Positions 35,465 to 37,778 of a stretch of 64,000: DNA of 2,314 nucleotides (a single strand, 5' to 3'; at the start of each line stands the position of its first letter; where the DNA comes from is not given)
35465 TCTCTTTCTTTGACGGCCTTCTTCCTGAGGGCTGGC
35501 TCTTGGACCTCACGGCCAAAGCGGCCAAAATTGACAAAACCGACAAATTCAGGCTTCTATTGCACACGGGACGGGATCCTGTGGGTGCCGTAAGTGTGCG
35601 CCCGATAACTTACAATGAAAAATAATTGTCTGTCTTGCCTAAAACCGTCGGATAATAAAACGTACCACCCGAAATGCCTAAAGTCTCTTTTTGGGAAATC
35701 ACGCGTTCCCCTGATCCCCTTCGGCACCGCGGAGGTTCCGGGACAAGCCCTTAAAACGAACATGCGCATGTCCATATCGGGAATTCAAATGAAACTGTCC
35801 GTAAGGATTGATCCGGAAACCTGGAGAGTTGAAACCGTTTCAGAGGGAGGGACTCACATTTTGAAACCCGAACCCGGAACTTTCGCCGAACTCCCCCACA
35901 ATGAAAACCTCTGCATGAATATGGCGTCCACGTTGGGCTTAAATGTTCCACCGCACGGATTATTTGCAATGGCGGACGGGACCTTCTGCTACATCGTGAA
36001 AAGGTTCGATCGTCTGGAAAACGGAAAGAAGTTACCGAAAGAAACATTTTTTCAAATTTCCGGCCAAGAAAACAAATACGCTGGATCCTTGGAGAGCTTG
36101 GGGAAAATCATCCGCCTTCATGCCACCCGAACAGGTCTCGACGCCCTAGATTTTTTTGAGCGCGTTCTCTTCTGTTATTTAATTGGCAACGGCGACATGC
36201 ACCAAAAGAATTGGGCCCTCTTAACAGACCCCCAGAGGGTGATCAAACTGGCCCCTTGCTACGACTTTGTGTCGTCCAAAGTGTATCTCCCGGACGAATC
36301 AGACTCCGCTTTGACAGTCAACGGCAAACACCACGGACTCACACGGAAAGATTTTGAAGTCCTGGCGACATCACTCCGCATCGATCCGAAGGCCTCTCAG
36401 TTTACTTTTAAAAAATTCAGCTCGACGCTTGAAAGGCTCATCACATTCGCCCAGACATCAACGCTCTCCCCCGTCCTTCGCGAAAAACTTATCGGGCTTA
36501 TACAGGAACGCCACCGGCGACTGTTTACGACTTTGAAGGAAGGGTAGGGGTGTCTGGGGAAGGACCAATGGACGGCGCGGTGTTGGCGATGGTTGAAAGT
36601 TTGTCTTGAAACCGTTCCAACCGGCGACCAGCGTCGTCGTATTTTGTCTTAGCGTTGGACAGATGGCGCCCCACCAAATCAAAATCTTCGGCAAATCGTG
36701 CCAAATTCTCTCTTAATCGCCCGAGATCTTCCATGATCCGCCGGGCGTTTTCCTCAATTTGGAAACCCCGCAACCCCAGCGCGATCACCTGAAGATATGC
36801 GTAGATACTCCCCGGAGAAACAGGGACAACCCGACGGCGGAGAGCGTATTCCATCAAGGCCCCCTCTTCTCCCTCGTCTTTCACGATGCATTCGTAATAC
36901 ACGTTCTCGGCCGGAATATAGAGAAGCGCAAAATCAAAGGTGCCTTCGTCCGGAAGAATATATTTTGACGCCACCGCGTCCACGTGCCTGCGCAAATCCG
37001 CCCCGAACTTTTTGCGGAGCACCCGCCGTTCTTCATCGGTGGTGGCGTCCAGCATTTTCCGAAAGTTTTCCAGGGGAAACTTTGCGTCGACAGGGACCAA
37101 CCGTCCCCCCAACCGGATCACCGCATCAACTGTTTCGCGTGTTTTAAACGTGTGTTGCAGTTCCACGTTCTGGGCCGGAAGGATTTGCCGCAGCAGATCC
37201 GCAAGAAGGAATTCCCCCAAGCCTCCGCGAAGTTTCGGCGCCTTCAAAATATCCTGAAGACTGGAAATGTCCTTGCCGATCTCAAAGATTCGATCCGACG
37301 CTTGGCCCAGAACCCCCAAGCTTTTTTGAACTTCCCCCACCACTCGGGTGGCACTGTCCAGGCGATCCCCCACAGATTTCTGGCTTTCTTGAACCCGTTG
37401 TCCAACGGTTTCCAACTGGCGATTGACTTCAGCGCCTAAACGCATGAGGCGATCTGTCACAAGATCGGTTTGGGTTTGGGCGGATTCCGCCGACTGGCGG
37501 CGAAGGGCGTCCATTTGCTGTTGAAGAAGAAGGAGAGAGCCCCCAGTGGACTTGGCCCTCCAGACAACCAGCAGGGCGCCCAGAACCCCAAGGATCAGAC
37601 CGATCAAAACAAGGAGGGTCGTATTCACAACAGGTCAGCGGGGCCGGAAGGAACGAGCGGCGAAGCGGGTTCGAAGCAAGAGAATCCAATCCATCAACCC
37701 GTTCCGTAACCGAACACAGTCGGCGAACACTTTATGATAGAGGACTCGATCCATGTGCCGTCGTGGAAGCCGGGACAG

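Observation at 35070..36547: Tripartite HipB / HipS-like / HipT-like (split-HipA) toxin-antitoxin module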

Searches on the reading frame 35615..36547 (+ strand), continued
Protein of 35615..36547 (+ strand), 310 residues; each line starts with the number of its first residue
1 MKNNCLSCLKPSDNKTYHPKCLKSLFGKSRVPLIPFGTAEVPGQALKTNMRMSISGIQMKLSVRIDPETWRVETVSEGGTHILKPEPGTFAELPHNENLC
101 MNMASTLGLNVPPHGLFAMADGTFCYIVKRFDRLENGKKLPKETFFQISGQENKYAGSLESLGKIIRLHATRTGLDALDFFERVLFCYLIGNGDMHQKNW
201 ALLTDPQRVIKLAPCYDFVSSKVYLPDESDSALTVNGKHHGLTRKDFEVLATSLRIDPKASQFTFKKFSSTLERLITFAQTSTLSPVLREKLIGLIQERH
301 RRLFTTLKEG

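Call 36: find_encoding_contigs(protein=P0001, flank=3000, max_places=2)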
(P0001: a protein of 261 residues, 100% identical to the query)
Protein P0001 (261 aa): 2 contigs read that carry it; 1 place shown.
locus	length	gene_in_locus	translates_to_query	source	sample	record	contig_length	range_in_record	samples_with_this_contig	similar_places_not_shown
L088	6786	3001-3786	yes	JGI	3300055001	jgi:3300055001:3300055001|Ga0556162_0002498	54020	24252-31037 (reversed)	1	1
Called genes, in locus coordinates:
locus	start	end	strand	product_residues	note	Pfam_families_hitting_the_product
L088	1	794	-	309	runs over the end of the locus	PF00551:Formyl_trans_N, PF02911:Formyl_trans_C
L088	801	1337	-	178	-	PF01327:Pep_deformylase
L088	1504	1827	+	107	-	PF01521:Fe-S_biosyn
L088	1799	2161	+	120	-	PF01521:Fe-S_biosyn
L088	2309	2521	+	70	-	PF01381:HTH_3 (weak)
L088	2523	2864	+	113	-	PF13657:Couple_hipA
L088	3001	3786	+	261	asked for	PF07804:HipA_C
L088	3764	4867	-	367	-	PF02646:RmuC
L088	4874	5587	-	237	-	-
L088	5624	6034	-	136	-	PF01894:YjbQ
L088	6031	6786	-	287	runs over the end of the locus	PF00528:BPD_transp_1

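Call 50: search_protein_families(library=padloc, proteins=[window:35615-36547:+], max_evalue=0.01)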
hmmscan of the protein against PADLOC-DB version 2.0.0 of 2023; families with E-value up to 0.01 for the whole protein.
window:35615-36547:+ (310 aa): 5 families
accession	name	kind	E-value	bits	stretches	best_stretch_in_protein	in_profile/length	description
PDLC04340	PDC-M03A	-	8e-11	40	1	96-221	49-170/280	-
PDLC04339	PDC-M03A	-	3.2e-10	37.8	1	177-222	134-178/293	-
PDLC04344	PDC-M03A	-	3.2e-08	31.4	1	177-221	146-191/305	-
PDLC04342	PDC-M03A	-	1.1e-06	26.4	1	173-221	143-193/299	-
PDLC04343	PDC-M03A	-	7.4e-05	19.9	1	156-222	191-259/370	-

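Call 54: predict_structure(alignment_id=A1)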
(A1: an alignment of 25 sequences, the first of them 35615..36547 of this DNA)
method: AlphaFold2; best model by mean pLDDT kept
length: 310 residues; sequences in the alignment: 25
mean_pLDDT: 91.6   pTM: 0.90
mean pLDDT of the five models: 91.6, 90.9, 90.9, 86.1, 76.2
residues with pLDDT >= 90: 257; 70-90: 38; 50-70: 9; < 50: 6
segments of 3 or more residues with pLDDT < 50: 307-310
pLDDT, mean of each block of 10 residues (from residue 1): 85 91 96 95 83 65 94 92 91 95 95 97 96 88 93 94 94 93 97 90 94 91 92 95 96 96 96 95 95 97 68
secondary structure, 60 per line:
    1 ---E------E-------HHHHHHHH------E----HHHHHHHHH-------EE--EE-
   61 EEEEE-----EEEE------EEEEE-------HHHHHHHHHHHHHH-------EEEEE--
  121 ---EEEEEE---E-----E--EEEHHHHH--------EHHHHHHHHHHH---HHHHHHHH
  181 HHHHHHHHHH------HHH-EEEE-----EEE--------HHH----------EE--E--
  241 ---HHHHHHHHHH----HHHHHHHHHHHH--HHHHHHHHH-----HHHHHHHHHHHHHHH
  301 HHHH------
elements in order: H19-26 H38-46 E61-65 E71-74 E81-85 H93-106 E114-118 E124-129 E142-144 H145-149 H159-169 H173-190 E201-204 E210-212 H244-253 H258-269 H272-280 H286-304
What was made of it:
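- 35615..36547 (+): hipT: 310-aa HipA-type Ser/Thr kinase core lacking N-subdomain 1, the predicted toxin; its ATG lies inside the last 11 nt of hipS. AlphaFold2 pLDDT is 91.6 (call 54).
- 35627..35677 (+): HipT residues 5-21, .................: a CxxC-x9-HxxC motif in the N-terminal mini-domain, a predicted zinc site. The model is confident here (pLDDT 85-96), with a beta bridge at residues 4/11 and a helix at 19-26 (call 54).
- On Zinc-binding treble-clef or zinc-knuckle motifs (for the HipT mini-domain): In the model the first pair lies within the stretch bounded by a beta bridge (residues 4 and 11), and the second pair lies at the start of helix 19-26, with pLDDT 85-96 (call 54).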

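Call 57: fold_search(model_id=the predicted structure, library=pdb)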
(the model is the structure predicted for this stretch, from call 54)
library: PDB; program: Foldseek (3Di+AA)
matches with E <= 10: 476; with E <= 0.001: 39
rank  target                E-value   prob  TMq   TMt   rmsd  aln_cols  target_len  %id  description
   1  7wcf                  7.2e-26  1.00  0.89  0.86   2.5       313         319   31  Crystal structure of the kinase with AMP-PNP (released 2022-06-29)
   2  7vkc                  4.1e-25  1.00  0.88  0.86   2.7       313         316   31  Crystal structure of a bacterial Ser/Thr kinase (released 2022-06-29)
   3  8ezr_B                6.6e-23  1.00  0.76  0.87   3.3       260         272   34  Crystal structure of the HipS(Lp)-HipT(Lp) complex from Legionella pneumophila, native protein (released 2023-09-27)
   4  8ezs_B                1.3e-22  1.00  0.76  0.88   2.0       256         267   34  Crystal structure of the HipS(Lp)-HipT(Lp) complex from Legionella pneumophila, Sel-met protein (released 2023-09-27)
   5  7vkb_A                4.8e-22  1.00  0.76  0.89   2.4       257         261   34  Crystal structure of the a bacterial kinase complex (released 2022-06-29)
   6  7ab4_C                1.8e-21  1.00  0.84  0.77   4.2       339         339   25  Crystal structure of the Escherichia coli toxin-antitoxin system HipBST (HipT S59A) (released 2022-01-12)
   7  7ab3_C                8.5e-21  1.00  0.84  0.77   4.2       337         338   25  Crystal structure of the Escherichia coli toxin-antitoxin system HipBST (HipT S57A) (released 2022-01-12)
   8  7ab4_F                9.0e-21  1.00  0.85  0.78   4.3       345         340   24  Crystal structure of the Escherichia coli toxin-antitoxin system HipBST (HipT S59A) (released 2022-01-12)
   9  7ab5_C                7.7e-20  1.00  0.84  0.77   4.3       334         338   24  Crystal structure of the Escherichia coli toxin-antitoxin system HipBST (HipT D233Q) (released 2022-01-12)
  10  7ab5_F                8.6e-20  1.00  0.84  0.78   4.1       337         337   25  Crystal structure of the Escherichia coli toxin-antitoxin system HipBST (HipT D233Q) (released 2022-01-12)
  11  7ab3_F                1.4e-19  1.00  0.81  0.75   4.6       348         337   24  Crystal structure of the Escherichia coli toxin-antitoxin system HipBST (HipT S57A) (released 2022-01-12)
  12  3dnv_A                1.7e-13  1.00  0.69  0.53  10.5       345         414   21  MDT Protein (released 2009-01-27)
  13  4pu5                  5.6e-13  1.00  0.69  0.50   5.3       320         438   19  Shewanella oneidensis Toxin Antitoxin System Toxin Protein HipA Bound with AMPPNP and Mg (released 2014-08-06)
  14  4pu4_A                6.3e-13  1.00  0.67  0.51   6.0       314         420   19  Shewanella oneidensis MR-1 Toxin Antitoxin System HipA, HipB and its operator DNA complex (space group P21) (released 2014-08-06)
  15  3tpe                  9.8e-13  1.00  0.69  0.52   5.2       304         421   23  The phipa p3121 structure (released 2012-10-03)
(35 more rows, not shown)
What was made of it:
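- Closest known: HipBST of Legionella pneumophila. Same: Foldseek TM is 0.89 (call 57).
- The model-to-structure TM is 0.89 for HipT(Lp) and 0.84 for HipT(Ec), against 0.69 for HipA (calls 54, 57).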

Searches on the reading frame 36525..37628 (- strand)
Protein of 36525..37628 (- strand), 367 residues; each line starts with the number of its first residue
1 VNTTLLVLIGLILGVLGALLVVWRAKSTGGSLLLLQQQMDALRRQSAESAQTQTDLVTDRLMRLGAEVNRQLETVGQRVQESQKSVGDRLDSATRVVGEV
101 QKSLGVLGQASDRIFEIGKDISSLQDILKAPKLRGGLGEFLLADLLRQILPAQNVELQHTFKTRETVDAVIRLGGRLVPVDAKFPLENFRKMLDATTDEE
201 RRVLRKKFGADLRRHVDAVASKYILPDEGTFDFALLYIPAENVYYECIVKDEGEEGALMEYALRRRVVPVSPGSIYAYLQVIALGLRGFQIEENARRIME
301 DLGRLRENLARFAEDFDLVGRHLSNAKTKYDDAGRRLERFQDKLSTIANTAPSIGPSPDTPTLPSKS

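Call 38: find_related_loci(query=window:36525-37628:-, collection=metagenome_contigs, flank=6000)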
Query window:36525-37628:- (367 aa) in metagenome_contigs; peptide patterns used: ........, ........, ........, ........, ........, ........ (x = any residue, [..] = any of these).
292 stretches matched a pattern; 73 encode a relative of the query (tblastn E <= 1e-3); 73 distinct loci.
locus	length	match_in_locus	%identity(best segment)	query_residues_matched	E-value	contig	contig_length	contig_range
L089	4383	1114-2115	52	6-345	2e-117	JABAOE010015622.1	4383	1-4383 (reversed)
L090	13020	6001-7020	55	15-349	2e-115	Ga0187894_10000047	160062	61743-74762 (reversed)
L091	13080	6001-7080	50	1-347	2e-112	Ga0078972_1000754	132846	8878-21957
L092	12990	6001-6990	55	19-344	3e-111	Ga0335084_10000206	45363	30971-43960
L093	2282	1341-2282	56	29-344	1e-116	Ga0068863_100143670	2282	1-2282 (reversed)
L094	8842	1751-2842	48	4-354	3e-110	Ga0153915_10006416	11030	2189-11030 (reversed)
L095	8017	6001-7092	48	4-354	3e-110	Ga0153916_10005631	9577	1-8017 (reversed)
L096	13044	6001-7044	52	2-346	8e-109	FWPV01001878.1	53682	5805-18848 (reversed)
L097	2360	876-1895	48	8-352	7e-114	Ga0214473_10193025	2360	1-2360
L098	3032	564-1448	54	52-354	4e-110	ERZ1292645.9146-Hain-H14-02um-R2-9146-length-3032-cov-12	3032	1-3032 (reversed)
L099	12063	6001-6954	52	34-349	3e-106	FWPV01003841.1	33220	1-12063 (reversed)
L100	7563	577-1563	47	1-344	2e-105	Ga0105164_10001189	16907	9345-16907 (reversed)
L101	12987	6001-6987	47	1-344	2e-105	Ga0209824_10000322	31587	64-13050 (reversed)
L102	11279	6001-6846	53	61-347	1e-101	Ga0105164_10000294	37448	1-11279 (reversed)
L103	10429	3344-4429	49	1-364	9e-102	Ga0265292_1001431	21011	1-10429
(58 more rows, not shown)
